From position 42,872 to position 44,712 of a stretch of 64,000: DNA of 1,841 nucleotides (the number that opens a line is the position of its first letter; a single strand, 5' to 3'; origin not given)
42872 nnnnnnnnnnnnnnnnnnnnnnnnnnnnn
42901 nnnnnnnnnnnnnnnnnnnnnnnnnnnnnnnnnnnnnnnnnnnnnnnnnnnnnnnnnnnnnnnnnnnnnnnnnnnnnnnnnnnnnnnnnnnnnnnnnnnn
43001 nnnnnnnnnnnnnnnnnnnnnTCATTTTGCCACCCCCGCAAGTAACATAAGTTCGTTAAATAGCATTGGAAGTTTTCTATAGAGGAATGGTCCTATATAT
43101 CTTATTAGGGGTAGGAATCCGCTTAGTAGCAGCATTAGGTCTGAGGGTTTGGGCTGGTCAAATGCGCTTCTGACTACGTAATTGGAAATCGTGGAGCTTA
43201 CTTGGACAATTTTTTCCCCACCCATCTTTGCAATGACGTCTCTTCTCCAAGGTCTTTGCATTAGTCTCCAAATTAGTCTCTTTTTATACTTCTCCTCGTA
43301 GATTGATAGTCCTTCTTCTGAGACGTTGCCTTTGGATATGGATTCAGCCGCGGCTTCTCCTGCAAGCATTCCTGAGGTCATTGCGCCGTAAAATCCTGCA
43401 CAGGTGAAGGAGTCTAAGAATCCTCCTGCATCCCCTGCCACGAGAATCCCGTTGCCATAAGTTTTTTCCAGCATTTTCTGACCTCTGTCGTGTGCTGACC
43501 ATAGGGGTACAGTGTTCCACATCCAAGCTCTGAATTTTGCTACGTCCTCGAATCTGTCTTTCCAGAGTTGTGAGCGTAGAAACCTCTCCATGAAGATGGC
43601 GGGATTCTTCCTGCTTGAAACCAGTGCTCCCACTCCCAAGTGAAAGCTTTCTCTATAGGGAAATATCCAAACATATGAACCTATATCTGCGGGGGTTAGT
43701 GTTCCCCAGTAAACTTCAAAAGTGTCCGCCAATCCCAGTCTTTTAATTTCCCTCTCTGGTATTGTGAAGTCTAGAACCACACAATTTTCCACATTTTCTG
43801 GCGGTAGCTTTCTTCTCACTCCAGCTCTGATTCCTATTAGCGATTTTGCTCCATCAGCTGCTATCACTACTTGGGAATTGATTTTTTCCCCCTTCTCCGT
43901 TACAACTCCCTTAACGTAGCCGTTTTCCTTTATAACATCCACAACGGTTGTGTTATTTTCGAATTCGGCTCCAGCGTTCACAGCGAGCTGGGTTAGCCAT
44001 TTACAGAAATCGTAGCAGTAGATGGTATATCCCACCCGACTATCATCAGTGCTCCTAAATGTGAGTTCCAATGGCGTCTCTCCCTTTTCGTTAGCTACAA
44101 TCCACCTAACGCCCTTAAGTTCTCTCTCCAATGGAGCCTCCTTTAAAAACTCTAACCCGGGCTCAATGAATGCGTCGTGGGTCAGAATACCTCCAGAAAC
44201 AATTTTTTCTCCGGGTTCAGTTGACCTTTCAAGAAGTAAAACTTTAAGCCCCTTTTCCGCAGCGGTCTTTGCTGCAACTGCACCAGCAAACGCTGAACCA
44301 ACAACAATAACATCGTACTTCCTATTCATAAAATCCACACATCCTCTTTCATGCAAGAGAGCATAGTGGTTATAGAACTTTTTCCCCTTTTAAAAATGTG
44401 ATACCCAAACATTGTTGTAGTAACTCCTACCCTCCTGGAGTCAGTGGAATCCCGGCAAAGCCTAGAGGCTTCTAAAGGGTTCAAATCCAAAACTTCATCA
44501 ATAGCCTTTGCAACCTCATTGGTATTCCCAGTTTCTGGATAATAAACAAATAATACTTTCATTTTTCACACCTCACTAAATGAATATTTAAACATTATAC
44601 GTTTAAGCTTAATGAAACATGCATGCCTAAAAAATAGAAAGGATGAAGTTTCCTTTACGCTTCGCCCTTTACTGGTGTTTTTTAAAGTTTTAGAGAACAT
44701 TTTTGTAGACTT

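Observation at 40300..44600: Higher-GC block around tRNA-Ser carrying crotonase, orphan FixC-FixX, a possible flavodoxin stub and 600 bp of ORF-free DNA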

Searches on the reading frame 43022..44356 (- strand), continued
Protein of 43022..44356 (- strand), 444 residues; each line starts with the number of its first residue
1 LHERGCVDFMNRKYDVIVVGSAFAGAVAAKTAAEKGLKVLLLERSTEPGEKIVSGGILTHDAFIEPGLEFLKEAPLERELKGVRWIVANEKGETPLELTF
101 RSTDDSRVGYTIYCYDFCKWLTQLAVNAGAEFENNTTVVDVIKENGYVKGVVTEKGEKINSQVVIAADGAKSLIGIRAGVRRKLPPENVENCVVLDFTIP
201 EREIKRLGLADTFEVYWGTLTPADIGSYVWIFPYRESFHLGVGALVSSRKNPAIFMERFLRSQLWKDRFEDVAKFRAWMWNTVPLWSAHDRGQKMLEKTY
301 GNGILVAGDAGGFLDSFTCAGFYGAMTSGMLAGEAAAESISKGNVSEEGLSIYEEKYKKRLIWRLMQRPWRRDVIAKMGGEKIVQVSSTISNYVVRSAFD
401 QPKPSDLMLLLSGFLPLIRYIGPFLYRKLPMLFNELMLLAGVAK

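Call 80: fold_search(model_id=the predicted structure, library=pdb)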
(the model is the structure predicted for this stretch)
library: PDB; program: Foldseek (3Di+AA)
matches with E <= 10: 1974; with E <= 0.001: 1420
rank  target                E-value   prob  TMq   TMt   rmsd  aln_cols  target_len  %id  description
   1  7koe_C                3.3e-33  1.00  0.73  0.73   5.0       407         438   26  Electron bifurcating flavoprotein Fix/EtfABCX (released 2021-01-20)
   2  3oz2                  1.3e-29  1.00  0.71  0.77   5.8       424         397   24  Crystal structure of a geranylgeranyl bacteriochlorophyll reductase-like (Ta0516) from Thermoplasma acidophilum at 1.60  (released 2010-10-27)
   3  4opl                  8.2e-27  1.00  0.66  0.64   7.2       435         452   21  Constructing tailored isoprenoid products by structure-guided modification of geranylgeranyl reductase. (released 2014-07-09)
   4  4opt                  9.3e-27  1.00  0.67  0.65   7.2       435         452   21  Constructing tailored isoprenoid products by structure-guided modification of geranylgeranyl reductase (released 2014-07-09)
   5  4opg                  5.8e-26  1.00  0.66  0.63   3.3       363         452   22  Constructing tailored isoprenoid products by structure-guided modification of geranylgeranyl reductase. (released 2014-07-09)
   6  3atq                  1.7e-25  1.00  0.65  0.63   7.4       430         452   21  Geranylgeranyl Reductase (GGR) from Sulfolobus acidocaldarius (released 2011-05-04)
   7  4opu                  1.8e-25  1.00  0.65  0.63   3.5       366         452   23  Constructing tailored isoprenoid products by structure-guided modification of geranylgeranyl reductase (released 2014-07-09)
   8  4opi                  3.0e-25  1.00  0.66  0.63   3.3       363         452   22  Constructing tailored isoprenoid products by structure-guided modification of geranylgeranyl reductase. (released 2014-07-09)
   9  5bul                  3.8e-24  1.00  0.64  0.70   6.1       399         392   21  Structure of flavin-dependent brominase Bmp2 triple mutant Y302S F306V A345W (released 2016-03-09)
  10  7fco_A                7.5e-24  1.00  0.62  0.63   5.2       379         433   19  ChlB4 Halogenase (released 2022-03-16)
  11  5bva                  1.1e-23  1.00  0.63  0.68   5.5       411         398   20  Structure of flavin-dependent brominase Bmp2 (released 2016-03-09)
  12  7fco_B                6.7e-23  1.00  0.63  0.64   4.9       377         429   18  ChlB4 Halogenase (released 2022-03-16)
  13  6bzt_A                7.1e-23  1.00  0.59  0.52   4.6       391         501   15  Crystal structure of halogenase PltM L111Y mutant in complex with FAD (released 2019-03-20)
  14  5dbj_A                1.0e-22  1.00  0.62  0.62   7.8       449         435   18  Crystal structure of halogenase PltA (released 2015-10-07)
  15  8urc_A                1.3e-22  1.00  0.57  0.60   9.1       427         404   16  Bacillus niacini flavin monooxygenase (released 2024-09-18)
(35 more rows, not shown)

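Call 84: find_encoding_contigs(protein=P0006, flank=6000, max_places=2)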
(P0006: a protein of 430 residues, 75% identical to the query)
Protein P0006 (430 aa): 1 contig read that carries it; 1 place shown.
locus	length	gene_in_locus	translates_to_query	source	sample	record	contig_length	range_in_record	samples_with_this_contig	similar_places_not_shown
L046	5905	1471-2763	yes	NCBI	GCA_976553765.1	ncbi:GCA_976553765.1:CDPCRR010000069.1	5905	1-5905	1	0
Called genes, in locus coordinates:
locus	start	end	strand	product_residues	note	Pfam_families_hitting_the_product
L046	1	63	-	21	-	?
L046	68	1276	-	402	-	PF06792:UPF0261, PF23189:UPF0261_C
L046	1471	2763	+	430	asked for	PF00890:FAD_binding_2 (faint), PF01134:GIDA (faint), PF01494:FAD_binding_3, PF01946:Thi4 (weak), PF03486:HI0933_like (faint), PF07992:Pyr_redox_2, PF12831:FAD_oxidored, PF01266:DAO, +1 more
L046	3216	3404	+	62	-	-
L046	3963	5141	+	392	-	PF02737:3HCDH_N, PF03446:NAD_binding_2 (faint), PF03721:UDPG_MGDP_dh_N (faint), PF00725:3HCDH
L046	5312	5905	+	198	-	?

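Call 85: find_encoding_contigs(protein=P0015, flank=8000, max_places=2)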
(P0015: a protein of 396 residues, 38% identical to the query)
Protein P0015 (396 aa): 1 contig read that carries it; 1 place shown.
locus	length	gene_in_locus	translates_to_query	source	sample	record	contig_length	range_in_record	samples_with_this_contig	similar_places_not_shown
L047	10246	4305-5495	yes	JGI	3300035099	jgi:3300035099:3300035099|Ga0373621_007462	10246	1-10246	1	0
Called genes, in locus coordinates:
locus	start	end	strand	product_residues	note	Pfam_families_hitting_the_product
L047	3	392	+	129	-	?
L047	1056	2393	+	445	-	PF13458:Peripla_BP_6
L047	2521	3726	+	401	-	PF01494:FAD_binding_3, PF07992:Pyr_redox_2 (faint), PF12831:FAD_oxidored, PF01266:DAO (weak)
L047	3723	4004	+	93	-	PF12837:Fer4_6 (faint), PF13237:Fer4_10 (faint), PF14697:Fer4_21 (weak), PF12838:Fer4_7 (weak), PF13187:Fer4_9 (weak), PF00037:Fer4 (weak)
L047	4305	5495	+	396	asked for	PF01494:FAD_binding_3, PF12831:FAD_oxidored, PF01266:DAO (weak)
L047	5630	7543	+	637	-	PF00724:Oxidored_FMN, PF01262:AlaDh_PNT_C (faint), PF01266:DAO (faint), PF07992:Pyr_redox_2, PF12831:FAD_oxidored (weak), PF13450:NAD_binding_8 (weak), PF13738:Pyr_redox_3 (weak), PF00070:Pyr_redox, +1 more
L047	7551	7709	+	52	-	-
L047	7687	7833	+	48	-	-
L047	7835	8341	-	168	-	PF12837:Fer4_6 (faint), PF13237:Fer4_10 (faint), PF13247:Fer4_11, PF12838:Fer4_7, PF13187:Fer4_9 (faint), PF13484:Fer4_16 (faint), PF00037:Fer4 (faint)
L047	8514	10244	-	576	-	?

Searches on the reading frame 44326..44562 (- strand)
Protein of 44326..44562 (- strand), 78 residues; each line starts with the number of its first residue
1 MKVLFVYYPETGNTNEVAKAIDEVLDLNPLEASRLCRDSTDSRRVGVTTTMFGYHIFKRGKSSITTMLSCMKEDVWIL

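Call 5: search_protein_families(library=pfam, proteins=[window:44326-44562:-], max_evalue=0.01)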
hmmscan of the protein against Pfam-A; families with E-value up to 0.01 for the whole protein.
window:44326-44562:- (78 aa): 1 family
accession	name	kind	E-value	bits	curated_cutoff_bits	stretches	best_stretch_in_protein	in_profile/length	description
PF12641.12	Flavodoxin_3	-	0.0051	17.1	27.5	1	5-38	2-36/160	Flavodoxin domain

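Call 8: search_protein_families(library=ncbifam, proteins=[window:44326-44562:-], max_evalue=0.01)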
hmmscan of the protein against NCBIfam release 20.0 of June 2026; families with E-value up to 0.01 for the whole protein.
window:44326-44562:- (78 aa): 2 families
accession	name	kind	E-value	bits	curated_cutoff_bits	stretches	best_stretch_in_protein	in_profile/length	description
NF045594.1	flavodox_BilS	equivalog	0.0078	16.2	155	1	5-31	3-29/160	flavodoxin family protein BilS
TIGR01753.1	flav_short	equivalog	0.009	16.5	123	1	3-28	1-26/140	flavodoxin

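Call 47: search_protein_representatives(protein=window:44326-44562:-)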
Query: 78 residues. Proteins with E-value up to 0.001 (for the whole library): 1; up to 1e-10: 1; up to 1e-30: 1. The best 1 are listed.
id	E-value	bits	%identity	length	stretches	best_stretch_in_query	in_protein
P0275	1.5e-45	168.1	100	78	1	1-78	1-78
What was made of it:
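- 44326..44562 (-): 78-aa 'stub' ORF, a chimera across the upstream insertion junction. There are no homologues among 1.8e9 proteins (call 47).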

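Call 49: search_protein_families(library=phrogs, proteins=[window:44326-44562:-], max_evalue=1)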
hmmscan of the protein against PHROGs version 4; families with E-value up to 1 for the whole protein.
window:44326-44562:- (78 aa): 1 family
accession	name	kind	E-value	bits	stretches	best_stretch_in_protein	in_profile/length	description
phrog_883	-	moron, auxiliary metabolic gene and host takeover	0.012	16.5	1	1-58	5-64/136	flavodoxin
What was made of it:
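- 44326..44562 (-): Codons 1-45 carry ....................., which gives weak flavodoxin hits only: Pfam E = 0.005, NCBIfam 0.008, PHROGs 0.012 (calls 5, 8, 49).
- On Flavodoxin (for the 78-aa stub): NCBIfam and PHROGs give E of about 0.01 (calls 5, 8, 49). phmmer against 1.84e9 representatives finds only the ORF itself (call 47).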
